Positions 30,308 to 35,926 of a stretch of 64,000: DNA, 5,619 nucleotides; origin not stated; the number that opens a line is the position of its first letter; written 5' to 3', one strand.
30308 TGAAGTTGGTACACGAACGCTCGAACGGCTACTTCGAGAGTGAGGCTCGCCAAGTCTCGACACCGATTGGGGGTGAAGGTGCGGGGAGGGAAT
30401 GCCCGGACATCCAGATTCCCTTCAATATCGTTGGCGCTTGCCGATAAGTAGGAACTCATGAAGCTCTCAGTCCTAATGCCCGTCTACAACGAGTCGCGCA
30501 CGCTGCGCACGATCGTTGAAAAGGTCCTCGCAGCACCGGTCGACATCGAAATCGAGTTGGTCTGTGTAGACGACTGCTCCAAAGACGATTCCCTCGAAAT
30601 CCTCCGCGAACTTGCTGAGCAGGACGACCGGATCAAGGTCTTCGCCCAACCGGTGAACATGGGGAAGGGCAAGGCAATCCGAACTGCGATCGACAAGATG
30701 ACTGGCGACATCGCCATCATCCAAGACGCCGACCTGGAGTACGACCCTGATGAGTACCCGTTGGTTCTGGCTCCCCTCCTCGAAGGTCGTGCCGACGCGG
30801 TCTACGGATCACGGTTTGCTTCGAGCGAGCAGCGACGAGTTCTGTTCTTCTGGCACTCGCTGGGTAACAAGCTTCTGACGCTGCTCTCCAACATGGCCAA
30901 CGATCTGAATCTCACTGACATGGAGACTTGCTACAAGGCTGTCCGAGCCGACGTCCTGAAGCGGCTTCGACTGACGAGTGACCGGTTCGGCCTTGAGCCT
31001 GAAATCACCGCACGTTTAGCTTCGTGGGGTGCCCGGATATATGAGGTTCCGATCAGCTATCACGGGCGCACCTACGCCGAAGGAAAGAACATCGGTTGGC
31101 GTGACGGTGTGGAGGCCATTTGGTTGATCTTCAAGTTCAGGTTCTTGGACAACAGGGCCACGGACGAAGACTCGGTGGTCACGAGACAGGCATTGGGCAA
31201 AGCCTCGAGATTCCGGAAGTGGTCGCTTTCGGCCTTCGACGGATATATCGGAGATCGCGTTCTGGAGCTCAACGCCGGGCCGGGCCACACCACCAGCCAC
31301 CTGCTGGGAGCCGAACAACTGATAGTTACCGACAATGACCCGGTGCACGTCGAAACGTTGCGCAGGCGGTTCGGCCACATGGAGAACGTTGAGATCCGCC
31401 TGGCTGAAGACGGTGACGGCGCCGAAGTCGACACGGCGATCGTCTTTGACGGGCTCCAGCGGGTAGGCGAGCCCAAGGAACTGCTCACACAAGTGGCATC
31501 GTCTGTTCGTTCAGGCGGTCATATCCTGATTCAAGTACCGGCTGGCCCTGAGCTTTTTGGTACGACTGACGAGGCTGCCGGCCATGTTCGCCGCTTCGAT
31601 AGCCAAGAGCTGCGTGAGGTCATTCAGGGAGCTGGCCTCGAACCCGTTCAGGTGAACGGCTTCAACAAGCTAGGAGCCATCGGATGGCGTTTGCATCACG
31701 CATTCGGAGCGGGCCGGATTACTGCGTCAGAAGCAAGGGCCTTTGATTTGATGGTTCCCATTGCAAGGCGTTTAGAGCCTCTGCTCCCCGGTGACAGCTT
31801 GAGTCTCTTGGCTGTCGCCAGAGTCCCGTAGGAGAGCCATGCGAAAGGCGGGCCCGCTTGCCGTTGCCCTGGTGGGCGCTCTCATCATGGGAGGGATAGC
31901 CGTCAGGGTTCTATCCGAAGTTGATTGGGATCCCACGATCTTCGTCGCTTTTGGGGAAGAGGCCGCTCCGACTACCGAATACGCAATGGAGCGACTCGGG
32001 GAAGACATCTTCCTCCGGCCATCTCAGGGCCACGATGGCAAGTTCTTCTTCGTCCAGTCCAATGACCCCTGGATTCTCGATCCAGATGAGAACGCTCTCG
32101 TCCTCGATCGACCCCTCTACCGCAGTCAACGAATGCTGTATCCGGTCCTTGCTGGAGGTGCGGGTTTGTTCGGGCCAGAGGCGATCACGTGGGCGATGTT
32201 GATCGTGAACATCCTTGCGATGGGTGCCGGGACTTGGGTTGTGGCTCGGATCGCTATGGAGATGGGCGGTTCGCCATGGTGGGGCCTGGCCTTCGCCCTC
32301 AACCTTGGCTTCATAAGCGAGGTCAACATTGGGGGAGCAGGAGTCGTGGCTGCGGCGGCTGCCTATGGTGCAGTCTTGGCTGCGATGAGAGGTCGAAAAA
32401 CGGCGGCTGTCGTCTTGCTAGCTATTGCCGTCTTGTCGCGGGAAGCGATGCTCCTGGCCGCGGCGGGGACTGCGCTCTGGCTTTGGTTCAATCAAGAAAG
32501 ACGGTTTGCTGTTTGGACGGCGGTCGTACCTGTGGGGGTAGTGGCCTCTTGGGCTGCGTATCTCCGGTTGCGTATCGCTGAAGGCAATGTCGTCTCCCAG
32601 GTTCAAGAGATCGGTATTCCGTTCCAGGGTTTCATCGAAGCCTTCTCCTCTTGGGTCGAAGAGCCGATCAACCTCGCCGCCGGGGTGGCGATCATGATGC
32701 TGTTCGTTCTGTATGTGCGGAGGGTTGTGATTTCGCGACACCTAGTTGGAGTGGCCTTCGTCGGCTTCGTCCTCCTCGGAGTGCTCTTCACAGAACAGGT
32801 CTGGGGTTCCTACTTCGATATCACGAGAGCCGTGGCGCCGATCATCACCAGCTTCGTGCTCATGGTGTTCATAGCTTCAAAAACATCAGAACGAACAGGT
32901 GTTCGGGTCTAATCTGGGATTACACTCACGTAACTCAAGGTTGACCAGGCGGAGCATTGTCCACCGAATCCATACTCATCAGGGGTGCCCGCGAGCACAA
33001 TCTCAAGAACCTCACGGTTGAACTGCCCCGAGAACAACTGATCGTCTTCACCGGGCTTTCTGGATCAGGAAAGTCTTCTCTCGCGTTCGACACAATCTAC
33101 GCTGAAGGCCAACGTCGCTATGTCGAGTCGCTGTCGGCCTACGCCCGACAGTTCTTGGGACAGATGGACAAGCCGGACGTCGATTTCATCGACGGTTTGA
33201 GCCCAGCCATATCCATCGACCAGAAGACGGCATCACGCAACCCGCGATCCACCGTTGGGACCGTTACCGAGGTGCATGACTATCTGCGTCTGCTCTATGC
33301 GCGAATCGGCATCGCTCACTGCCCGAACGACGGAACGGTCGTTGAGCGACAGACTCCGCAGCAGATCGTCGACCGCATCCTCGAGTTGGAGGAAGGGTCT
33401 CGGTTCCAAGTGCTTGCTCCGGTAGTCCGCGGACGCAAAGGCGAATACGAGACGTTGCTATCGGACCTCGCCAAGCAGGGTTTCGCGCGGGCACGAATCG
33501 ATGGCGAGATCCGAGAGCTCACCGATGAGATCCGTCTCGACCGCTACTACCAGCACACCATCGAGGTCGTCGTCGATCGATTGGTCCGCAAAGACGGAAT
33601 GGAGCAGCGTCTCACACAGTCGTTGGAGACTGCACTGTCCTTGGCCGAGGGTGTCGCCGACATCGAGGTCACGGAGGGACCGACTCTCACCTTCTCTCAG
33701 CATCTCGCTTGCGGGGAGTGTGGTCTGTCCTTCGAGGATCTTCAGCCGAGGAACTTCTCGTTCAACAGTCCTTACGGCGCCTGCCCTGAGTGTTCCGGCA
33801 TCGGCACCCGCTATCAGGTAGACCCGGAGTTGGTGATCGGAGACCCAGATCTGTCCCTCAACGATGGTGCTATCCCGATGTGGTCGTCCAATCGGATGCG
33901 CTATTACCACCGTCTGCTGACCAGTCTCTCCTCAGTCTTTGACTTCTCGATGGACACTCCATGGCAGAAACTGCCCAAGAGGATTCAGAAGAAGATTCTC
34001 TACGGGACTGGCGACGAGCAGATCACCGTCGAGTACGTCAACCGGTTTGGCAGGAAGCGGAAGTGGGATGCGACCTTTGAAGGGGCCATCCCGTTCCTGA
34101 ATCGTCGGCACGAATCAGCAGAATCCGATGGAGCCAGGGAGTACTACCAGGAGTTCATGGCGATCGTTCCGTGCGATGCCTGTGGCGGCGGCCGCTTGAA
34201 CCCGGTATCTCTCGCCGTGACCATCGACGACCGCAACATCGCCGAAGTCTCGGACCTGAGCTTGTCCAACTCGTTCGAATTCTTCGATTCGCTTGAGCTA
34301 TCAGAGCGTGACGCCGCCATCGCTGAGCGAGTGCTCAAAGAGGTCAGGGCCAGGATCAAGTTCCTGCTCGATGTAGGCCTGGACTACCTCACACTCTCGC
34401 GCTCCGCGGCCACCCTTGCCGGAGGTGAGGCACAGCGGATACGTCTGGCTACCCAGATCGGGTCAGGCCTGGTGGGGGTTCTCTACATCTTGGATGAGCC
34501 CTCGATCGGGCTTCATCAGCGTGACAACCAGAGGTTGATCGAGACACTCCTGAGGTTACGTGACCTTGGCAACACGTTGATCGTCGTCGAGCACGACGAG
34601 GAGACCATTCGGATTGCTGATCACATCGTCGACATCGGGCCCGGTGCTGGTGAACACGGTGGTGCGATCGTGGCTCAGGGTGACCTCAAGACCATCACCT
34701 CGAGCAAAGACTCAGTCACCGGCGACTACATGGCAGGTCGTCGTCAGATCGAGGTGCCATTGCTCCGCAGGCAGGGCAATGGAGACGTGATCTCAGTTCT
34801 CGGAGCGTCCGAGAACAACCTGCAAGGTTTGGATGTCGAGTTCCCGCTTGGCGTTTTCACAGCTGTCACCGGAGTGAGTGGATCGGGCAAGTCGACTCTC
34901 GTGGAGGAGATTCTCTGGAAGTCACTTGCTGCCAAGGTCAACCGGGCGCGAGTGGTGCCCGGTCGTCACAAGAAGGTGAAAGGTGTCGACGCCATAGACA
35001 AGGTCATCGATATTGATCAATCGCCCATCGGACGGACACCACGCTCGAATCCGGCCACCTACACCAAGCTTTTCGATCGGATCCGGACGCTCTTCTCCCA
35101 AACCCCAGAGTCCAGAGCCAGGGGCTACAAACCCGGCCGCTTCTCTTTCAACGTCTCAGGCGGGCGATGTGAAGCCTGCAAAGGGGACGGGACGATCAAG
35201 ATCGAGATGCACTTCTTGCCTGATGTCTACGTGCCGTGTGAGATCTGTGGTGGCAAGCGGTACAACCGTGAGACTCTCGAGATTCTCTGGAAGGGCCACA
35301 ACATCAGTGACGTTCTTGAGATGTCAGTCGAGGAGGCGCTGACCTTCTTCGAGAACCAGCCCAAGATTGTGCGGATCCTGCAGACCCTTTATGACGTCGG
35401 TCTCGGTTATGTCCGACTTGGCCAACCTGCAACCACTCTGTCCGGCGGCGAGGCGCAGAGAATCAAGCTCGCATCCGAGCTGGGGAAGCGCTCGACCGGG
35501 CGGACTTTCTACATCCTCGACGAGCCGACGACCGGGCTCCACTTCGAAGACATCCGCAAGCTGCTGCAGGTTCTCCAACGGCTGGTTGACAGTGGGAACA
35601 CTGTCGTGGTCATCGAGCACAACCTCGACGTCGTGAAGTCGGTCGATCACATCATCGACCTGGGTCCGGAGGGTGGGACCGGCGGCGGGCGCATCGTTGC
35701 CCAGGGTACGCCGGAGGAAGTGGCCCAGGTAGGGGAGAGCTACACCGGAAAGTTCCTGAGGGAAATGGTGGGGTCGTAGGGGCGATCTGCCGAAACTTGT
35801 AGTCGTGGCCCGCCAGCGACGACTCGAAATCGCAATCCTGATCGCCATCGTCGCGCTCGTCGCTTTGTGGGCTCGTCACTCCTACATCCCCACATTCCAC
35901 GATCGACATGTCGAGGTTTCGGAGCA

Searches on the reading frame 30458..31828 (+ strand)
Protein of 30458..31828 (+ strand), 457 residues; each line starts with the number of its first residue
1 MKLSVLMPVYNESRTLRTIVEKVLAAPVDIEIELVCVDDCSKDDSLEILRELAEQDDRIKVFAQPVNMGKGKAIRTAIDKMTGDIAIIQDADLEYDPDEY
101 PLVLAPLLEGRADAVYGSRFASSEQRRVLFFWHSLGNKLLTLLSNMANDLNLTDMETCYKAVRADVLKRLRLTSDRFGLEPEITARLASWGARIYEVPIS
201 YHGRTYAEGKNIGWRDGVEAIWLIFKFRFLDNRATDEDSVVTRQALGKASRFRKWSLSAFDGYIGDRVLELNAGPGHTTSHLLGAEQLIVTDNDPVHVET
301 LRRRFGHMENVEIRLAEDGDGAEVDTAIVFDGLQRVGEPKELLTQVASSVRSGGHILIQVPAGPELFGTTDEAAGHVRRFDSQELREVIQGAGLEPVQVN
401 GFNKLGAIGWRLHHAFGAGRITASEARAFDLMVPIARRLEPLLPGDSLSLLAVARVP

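Call 5: search_protein_families(library=pfam, proteins=[window:30458-31828:+], max_evalue=0.01)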
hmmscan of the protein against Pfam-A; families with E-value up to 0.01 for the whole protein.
window:30458-31828:+ (457 aa): 5 families
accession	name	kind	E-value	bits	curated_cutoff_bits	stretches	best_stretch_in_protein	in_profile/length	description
PF00535.33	Glycos_transf_2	-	9.1e-33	114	23.3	1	4-170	1-167/168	Glycosyl transferase family 2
PF13489.12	Methyltransf_23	-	2.1e-09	37.7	27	1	266-398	24-163/164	Methyltransferase domain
PF13641.12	Glyco_tranf_2_3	-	2.6e-07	31.3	27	1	3-172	3-176/230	Glycosyltransferase like family 2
PF08242.18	Methyltransf_12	-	0.00022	22.3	30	1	269-356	1-98/98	Methyltransferase domain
PF13649.12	Methyltransf_25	-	0.0029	18.7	27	1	268-354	1-97/97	Methyltransferase domain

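Call 6: search_protein_families(library=ncbifam, proteins=[window:30458-31828:+], max_evalue=0.01)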
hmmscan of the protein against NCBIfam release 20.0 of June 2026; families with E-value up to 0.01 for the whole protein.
window:30458-31828:+ (457 aa): 24 families
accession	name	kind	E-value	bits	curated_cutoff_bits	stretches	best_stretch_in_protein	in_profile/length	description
TIGR04182.1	glyco_TIGR04182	equivalog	2.4e-31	109.2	325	1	3-229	2-219/293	S-layer glycoprotein N-glycosyltransferase AglJ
NF047588.1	GlcsyltransPgfSStrep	equivalog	1.6e-19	70.2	500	1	1-162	1-159/308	glycosyltransferase PgfS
NF007986.1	PRK10714.1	equivalog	6.1e-17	61.6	529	1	2-210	7-209/316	undecaprenyl-phosphate 4-deoxy-4-formamido-L-arabinose transferase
NF041391.1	DPhHxTase_Halo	equivalog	5.8e-16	58.1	375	1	7-205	1-187/213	dolichyl-phosphate hexose transferase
NF058614.1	PPMAGASynPpgS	equivalog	3.7e-15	56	370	1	5-219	4-214/226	polyprenyl-phospho-N-acetylgalactosaminyl synthase PpgS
TIGR03937.1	PgaC_IcaA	equivalog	4.3e-14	52.3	422.3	1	2-103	46-146/407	poly-beta-1,6-N-acetyl-D-glucosamine synthase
NF047683.1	TeichurnBiosyTuaG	equivalog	9.1e-12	45.1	400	1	3-98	8-102/252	teichuronic acid biosynthesis protein TuaG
NF007482.0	PRK10073.1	equivalog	2.7e-11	43.1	423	1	2-104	7-107/334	glycosyltransferase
NF010496.0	PRK13915.1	equivalog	4.3e-09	35.9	262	1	2-110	32-145/307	glucosyl-3-phosphoglycerate synthase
NF041875.1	EPS_EpsD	equivalog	1.5e-08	34.5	370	1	3-118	1-115/325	exopolysaccharide biosynthesis glycosyltransferase EpsD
TIGR04242.1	nodulat_NodC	equivalog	4.2e-08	32.6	550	1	4-118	51-167/395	chitooligosaccharide synthase NodC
NF053739.1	GlytfEpsEBac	equivalog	1.4e-07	30.8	450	1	2-92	2-92/265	glycosyltransferase EpsE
TIGR04283.1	glyco_like_mftF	equivalog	3.5e-07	30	182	1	3-122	1-113/221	TIGR04283 family arsenosugar biosynthesis glycosyltransferase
TIGR03111.1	glyc2_xrt_Gpos1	hypoth_equivalog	3.7e-07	29.3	363.95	1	3-96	51-145/439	TIGR03111 family XrtG-associated glycosyltransferase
NF050050.1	ProtGlycPglI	equivalog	3.8e-07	29.8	500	1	2-92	3-93/306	GalNAc(5)-diNAcBac-PP-undecaprenol beta-1,3-glucosyltransferase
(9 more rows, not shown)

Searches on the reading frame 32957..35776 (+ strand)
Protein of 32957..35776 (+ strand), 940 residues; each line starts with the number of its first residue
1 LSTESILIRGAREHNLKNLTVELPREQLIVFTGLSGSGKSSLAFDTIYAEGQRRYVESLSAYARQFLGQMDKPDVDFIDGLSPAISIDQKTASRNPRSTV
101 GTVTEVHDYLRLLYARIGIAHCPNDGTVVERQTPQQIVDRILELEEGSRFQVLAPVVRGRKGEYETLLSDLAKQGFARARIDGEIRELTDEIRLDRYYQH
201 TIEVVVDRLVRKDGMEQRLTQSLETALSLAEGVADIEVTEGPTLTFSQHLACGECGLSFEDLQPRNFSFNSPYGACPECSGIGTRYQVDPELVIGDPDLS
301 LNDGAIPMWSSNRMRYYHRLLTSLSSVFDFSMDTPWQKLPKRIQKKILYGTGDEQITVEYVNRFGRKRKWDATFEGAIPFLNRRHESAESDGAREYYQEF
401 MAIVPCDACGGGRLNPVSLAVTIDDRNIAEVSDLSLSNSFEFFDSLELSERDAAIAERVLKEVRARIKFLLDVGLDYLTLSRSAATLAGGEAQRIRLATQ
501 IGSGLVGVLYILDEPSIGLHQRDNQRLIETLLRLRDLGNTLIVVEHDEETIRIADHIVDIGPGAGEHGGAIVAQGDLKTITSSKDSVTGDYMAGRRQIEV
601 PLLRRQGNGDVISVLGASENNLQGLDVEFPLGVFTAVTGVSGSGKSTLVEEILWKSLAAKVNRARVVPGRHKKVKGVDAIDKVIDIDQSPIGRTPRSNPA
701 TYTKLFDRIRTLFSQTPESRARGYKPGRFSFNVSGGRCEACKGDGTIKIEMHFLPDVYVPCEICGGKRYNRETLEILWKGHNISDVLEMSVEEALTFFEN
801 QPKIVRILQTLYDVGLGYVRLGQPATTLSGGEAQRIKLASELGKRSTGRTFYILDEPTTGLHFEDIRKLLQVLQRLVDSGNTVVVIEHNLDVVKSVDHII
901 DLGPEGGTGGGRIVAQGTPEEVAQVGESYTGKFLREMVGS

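Call 36: search_protein_families(library=pfam, proteins=[window:32957-35776:+], max_evalue=0.001)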
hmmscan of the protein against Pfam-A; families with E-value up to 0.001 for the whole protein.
window:32957-35776:+ (940 aa): 14 families
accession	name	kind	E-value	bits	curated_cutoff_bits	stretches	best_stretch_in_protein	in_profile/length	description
PF17760.6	UvrA_inter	-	3.5e-39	133.5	23.3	1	132-239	1-108/109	UvrA interaction domain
PF17755.6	UvrA_DNA-bind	-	1.8e-37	128.4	23.2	1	289-398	1-109/110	UvrA DNA-binding domain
PF00005.33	ABC_tran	-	4.5e-18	66.6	25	1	787-859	72-137/137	ABC transporter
PF02463.25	SMC_N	-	6e-10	39.4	40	0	827-901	136-210/220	RecF/RecN/SMC N terminal domain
PF13555.12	AAA_29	-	3e-07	30.5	27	0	627-649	17-39/61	P-loop containing region of AAA domain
PF20703.3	nSTAND1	-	1.5e-06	28.6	27.1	0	12-43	19-50/379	Novel STAND NTPase 1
PF03193.22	RsgA_GTPase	-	4.2e-06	27.1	30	0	8-43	89-123/174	RsgA GTPase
PF13191.12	AAA_16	-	4.4e-06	27.7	32.6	0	636-674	28-63/167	AAA ATPase domain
PF13476.12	AAA_23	-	1.9e-05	25.8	27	0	625-654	13-41/201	AAA domain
PF13304.12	AAA_21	-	3.5e-05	24.5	27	0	823-883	233-293/304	AAA domain, putative AbiEii toxin, Type IV TA system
PF13671.12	AAA_33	-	0.0001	23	27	0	637-653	4-20/143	AAA domain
PF25201.1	nSTAND6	-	0.00011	22.8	27.7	0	12-42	4-34/148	Novel STAND NTPase 6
PF13401.12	AAA_22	-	0.00034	21.4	27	0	634-654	7-27/130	AAA domain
PF01583.26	APS_kinase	-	0.00049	20.6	21.1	0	28-45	4-21/152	Adenylylsulphate kinase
